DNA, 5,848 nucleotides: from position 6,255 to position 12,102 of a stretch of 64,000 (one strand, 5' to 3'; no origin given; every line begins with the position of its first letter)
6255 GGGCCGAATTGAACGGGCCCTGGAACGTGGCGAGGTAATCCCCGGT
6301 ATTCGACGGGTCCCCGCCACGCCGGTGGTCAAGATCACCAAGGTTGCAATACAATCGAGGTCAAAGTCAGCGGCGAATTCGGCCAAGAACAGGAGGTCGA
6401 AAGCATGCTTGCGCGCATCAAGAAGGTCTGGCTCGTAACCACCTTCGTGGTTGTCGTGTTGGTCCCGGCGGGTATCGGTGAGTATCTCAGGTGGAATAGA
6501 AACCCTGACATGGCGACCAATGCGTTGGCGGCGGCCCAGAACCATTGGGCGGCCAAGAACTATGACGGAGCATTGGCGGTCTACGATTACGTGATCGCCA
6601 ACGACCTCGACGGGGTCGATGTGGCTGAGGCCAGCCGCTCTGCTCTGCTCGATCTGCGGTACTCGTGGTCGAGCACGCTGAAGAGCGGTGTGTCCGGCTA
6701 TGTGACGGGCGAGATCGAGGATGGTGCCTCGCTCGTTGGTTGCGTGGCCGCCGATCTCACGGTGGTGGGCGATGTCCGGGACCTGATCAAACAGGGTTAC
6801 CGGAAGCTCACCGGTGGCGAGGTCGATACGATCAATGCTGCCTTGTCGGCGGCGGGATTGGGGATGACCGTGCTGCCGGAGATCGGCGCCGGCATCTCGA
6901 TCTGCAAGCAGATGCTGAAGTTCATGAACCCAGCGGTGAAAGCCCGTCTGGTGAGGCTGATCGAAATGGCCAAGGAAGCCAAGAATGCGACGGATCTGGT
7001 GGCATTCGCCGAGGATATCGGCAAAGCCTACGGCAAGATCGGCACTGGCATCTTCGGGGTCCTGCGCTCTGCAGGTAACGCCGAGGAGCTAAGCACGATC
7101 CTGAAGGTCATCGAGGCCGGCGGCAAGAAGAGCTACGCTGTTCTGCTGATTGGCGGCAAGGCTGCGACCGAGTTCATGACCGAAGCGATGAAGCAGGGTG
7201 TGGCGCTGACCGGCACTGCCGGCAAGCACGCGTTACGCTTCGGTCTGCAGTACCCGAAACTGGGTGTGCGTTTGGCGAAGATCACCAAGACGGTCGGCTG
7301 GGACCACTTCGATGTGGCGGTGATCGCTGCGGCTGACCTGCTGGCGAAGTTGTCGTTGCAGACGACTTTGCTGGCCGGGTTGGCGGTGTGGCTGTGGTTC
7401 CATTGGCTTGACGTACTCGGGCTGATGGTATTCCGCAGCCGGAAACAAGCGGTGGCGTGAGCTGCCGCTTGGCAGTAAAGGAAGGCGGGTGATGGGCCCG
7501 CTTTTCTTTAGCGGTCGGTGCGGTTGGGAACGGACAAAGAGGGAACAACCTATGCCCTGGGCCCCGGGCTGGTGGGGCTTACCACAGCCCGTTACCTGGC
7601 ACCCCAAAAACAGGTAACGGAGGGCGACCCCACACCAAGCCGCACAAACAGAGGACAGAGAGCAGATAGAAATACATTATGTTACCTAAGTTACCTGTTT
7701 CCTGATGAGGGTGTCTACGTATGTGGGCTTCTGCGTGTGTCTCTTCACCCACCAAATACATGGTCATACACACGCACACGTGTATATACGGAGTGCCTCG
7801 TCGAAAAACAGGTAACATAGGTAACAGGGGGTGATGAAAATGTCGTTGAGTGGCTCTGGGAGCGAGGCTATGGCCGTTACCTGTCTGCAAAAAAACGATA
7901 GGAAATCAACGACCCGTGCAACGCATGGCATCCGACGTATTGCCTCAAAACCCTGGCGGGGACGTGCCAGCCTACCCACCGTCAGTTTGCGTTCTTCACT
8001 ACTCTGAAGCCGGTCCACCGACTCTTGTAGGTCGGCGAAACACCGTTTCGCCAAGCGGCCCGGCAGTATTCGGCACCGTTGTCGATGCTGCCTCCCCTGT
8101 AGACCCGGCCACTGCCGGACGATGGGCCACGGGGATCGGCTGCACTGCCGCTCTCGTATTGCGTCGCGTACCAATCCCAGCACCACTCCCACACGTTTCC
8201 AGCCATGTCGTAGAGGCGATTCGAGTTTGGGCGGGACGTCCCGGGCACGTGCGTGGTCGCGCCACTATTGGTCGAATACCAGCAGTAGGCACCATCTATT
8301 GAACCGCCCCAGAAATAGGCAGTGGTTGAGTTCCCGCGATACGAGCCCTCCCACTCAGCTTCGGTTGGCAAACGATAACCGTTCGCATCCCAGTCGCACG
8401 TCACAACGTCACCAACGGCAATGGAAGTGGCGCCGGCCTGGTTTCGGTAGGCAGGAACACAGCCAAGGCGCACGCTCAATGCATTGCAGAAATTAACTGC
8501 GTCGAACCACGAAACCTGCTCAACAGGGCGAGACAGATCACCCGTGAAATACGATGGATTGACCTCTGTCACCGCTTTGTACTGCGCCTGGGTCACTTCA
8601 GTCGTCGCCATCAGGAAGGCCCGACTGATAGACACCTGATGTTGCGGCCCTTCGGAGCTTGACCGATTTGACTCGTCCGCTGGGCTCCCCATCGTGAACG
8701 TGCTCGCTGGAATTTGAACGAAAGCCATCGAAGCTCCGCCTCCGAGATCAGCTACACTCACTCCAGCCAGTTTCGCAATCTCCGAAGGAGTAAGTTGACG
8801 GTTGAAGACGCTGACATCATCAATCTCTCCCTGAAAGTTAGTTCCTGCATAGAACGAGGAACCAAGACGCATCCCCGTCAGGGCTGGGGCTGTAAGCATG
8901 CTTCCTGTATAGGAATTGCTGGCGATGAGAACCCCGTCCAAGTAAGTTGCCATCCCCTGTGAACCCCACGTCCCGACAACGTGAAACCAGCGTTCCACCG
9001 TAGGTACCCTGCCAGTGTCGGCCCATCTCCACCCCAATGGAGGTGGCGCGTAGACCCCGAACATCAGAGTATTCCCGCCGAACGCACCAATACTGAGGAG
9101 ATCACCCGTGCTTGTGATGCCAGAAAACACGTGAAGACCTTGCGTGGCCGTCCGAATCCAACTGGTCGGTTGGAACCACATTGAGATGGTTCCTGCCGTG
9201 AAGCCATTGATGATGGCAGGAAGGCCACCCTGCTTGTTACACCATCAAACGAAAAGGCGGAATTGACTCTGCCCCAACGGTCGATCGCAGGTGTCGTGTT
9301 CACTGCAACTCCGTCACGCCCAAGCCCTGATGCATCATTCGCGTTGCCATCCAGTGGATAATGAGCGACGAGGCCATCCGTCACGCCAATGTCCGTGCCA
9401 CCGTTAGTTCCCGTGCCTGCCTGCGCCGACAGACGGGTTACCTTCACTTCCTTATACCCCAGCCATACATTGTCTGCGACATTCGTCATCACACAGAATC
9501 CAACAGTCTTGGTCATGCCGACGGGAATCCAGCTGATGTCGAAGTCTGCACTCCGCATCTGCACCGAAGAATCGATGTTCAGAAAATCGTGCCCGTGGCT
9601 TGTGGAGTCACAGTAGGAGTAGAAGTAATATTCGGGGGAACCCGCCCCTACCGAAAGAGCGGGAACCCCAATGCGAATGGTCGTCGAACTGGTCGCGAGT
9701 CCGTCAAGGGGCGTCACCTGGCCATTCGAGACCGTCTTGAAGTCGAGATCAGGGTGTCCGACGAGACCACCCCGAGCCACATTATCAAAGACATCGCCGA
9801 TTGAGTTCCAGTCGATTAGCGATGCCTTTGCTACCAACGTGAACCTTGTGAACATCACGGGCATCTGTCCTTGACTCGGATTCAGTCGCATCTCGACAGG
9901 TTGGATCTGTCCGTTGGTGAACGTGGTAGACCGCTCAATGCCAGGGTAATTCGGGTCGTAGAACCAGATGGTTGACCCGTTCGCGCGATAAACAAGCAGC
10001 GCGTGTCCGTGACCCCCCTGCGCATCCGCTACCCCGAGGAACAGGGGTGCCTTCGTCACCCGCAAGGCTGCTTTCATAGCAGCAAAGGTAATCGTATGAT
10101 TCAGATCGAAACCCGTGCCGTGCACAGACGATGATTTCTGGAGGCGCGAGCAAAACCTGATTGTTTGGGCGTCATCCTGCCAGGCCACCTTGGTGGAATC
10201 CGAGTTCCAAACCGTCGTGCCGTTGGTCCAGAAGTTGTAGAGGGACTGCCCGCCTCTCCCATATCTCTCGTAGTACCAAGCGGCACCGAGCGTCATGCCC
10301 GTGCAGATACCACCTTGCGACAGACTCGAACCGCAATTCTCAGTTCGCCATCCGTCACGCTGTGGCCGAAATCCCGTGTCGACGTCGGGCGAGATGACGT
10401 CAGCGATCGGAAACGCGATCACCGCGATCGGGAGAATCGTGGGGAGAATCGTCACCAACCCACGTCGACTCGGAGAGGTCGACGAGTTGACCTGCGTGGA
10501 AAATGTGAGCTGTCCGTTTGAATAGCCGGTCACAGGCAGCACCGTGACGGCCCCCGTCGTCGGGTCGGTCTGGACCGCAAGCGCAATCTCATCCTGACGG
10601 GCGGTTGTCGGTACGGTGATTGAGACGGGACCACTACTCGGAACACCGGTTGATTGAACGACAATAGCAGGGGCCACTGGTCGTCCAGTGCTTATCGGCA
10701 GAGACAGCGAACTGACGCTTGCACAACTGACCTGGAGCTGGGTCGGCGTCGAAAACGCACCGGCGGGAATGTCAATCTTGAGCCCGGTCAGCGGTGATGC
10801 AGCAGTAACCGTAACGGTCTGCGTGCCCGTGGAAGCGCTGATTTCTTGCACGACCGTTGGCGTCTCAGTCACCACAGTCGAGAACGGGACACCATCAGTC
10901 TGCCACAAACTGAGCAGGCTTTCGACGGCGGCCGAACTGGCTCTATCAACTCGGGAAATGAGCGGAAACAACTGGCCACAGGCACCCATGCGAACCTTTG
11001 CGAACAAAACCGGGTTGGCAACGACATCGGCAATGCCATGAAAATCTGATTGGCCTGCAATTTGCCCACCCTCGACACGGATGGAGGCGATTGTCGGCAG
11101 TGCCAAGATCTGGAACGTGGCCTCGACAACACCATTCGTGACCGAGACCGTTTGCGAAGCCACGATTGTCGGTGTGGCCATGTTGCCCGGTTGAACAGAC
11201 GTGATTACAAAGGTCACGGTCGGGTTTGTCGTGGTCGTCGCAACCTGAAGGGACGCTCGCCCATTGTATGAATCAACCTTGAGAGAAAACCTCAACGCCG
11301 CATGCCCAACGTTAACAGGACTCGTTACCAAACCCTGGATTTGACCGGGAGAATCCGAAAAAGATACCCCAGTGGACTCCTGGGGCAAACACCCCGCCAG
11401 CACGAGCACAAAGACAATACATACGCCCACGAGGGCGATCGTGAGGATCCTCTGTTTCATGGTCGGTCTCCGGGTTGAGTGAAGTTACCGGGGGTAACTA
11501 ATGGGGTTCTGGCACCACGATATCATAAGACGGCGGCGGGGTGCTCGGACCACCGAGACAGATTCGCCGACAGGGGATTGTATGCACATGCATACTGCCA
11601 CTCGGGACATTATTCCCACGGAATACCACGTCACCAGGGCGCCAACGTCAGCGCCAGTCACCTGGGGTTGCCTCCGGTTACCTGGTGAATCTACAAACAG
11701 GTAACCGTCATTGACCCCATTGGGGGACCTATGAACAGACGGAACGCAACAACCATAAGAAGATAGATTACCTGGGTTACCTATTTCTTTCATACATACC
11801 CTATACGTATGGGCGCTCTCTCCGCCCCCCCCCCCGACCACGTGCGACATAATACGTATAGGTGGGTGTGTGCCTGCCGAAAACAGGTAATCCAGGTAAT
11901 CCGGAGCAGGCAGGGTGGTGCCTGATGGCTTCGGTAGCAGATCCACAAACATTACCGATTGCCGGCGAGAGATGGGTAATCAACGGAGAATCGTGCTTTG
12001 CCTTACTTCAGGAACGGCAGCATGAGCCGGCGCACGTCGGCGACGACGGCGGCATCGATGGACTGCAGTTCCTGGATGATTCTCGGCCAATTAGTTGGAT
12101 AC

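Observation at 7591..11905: Paired ORF-free regions packed with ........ boxes and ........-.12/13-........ palindromes flanking the lipoprotein gene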

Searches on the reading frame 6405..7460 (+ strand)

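Call 13: search_protein_families(library=pfam, proteins=[window:6405-7460:+], max_evalue=0.01)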
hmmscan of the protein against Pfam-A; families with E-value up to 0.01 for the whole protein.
window:6405-7460:+ (351 aa): 0 families

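Call 31: search_protein_families(library=phrogs, proteins=[window:6405-7460:+], max_evalue=0.01)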
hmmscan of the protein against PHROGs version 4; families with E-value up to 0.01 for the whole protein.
window:6405-7460:+ (351 aa): 0 families

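Call 75: search_protein_families(library=ncbifam, proteins=[window:6405-7460:+], max_evalue=0.1)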
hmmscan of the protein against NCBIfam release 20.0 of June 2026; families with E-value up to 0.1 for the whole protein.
window:6405-7460:+ (351 aa): 1 family
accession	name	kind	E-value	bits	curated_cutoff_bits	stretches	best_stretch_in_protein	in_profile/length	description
NF053705.1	TransRegGltCGpos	equivalog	0.039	13.2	350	1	136-187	221-272/300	glutamate biosynthesis transcriptional regulator GltC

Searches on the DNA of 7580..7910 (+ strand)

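Call 76: search_dna_similar(query=window:7580-7910:+, collection=phages, mode=distant, max_evalue=0.01, max_rows=10)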
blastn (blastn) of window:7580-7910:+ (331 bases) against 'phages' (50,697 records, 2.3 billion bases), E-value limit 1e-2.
No match.

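Call 78: search_dna_similar(query=window:7580-7910:+, collection=plasmids, mode=distant, max_evalue=0.01, max_rows=10)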
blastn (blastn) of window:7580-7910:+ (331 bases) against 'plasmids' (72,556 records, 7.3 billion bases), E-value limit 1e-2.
No match.

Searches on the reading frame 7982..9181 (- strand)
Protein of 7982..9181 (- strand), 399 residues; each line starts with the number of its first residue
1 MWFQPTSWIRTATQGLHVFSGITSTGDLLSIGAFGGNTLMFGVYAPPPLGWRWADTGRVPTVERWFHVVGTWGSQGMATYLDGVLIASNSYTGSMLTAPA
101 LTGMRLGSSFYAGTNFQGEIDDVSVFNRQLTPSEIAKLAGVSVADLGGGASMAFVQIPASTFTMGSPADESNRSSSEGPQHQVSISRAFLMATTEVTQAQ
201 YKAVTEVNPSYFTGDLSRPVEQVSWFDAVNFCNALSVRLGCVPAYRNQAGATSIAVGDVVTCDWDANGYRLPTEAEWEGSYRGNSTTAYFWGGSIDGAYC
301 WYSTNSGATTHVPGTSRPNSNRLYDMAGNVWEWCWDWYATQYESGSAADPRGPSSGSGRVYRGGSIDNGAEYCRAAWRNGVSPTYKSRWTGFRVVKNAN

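Call 13: search_protein_families(library=pfam, proteins=[window:7982-9181:-], max_evalue=0.01)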
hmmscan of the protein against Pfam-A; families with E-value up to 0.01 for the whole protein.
window:7982-9181:- (399 aa): 2 families
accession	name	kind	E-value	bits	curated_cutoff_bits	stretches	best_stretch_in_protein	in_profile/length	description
PF03781.23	FGE-sulfatase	-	2.4e-42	145.8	23.3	1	154-396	5-255/255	Sulfatase-modifying factor enzyme 1-like domain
PF13385.13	Laminin_G_3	-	8.1e-20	71.9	27.6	1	1-136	23-151/151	Concanavalin A-like lectin/glucanases superfamily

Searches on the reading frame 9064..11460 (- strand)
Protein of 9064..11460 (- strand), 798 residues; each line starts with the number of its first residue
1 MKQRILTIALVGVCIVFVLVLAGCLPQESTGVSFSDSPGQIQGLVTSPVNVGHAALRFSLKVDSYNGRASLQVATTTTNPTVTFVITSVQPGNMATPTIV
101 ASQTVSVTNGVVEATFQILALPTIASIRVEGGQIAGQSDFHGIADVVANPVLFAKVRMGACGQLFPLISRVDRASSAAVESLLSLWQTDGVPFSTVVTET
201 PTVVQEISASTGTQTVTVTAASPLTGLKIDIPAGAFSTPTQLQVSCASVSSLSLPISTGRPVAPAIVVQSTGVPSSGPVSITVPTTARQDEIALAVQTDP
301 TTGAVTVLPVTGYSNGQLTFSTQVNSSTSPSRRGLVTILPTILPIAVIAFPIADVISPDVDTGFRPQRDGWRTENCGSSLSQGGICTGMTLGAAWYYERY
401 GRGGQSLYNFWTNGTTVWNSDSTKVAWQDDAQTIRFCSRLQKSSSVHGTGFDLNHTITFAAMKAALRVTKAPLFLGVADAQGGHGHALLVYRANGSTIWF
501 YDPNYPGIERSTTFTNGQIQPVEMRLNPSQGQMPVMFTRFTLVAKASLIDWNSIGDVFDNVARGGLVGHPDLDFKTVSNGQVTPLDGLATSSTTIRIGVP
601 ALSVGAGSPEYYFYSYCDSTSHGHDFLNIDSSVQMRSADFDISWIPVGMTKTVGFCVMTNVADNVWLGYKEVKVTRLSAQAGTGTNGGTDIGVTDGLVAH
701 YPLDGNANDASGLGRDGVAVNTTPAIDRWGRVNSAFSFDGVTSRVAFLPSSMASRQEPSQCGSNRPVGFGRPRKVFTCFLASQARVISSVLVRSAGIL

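Call 13: search_protein_families(library=pfam, proteins=[window:9064-11460:-], max_evalue=0.01)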
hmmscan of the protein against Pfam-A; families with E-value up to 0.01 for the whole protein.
window:9064-11460:- (798 aa): 0 families

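Call 31: search_protein_families(library=phrogs, proteins=[window:9064-11460:-], max_evalue=0.01)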
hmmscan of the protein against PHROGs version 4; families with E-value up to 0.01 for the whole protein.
window:9064-11460:- (798 aa): 0 families

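Call 71: find_homologous_proteins(query=window:9064-11460:-)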
Query window:9064-11460:- (798 aa): 2 proteins with E <= 0.001 among 8000 candidates.
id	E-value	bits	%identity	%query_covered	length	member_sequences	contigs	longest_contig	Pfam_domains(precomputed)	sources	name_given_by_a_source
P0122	0.0e+0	1775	100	100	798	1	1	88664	-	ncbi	-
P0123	5.4e-5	40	27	38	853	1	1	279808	PF26182.1,PF22359.3,PF02368.25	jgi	jgi:hypothetical protein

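Call 72: find_encoding_contigs(protein=P0122, flank=500, max_places=3)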
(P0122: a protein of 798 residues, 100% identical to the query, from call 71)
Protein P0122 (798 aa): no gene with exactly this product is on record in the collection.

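Call 73: list_cluster_members(proteins=[P0122, P0001])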
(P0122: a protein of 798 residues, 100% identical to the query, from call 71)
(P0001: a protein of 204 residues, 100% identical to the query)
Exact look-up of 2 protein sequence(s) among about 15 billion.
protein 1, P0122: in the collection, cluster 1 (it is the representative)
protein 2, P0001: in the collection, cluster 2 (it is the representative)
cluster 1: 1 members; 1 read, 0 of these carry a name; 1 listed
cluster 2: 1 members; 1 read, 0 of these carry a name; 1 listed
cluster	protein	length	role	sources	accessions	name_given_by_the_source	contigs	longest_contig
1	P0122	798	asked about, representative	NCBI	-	-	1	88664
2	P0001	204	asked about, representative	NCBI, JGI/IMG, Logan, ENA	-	-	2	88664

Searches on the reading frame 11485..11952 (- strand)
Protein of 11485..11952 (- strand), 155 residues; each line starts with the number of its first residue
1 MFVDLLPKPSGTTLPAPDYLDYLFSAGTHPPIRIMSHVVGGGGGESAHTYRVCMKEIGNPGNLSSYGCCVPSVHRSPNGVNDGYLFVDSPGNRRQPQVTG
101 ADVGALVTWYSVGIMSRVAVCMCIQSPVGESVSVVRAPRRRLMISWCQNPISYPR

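Call 13: search_protein_families(library=pfam, proteins=[window:11485-11952:-], max_evalue=0.01)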
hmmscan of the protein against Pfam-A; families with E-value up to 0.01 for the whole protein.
window:11485-11952:- (155 aa): 0 families

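Call 75: search_protein_families(library=ncbifam, proteins=[window:11485-11952:-], max_evalue=0.1)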
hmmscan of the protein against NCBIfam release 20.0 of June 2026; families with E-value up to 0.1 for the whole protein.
window:11485-11952:- (155 aa): 0 families
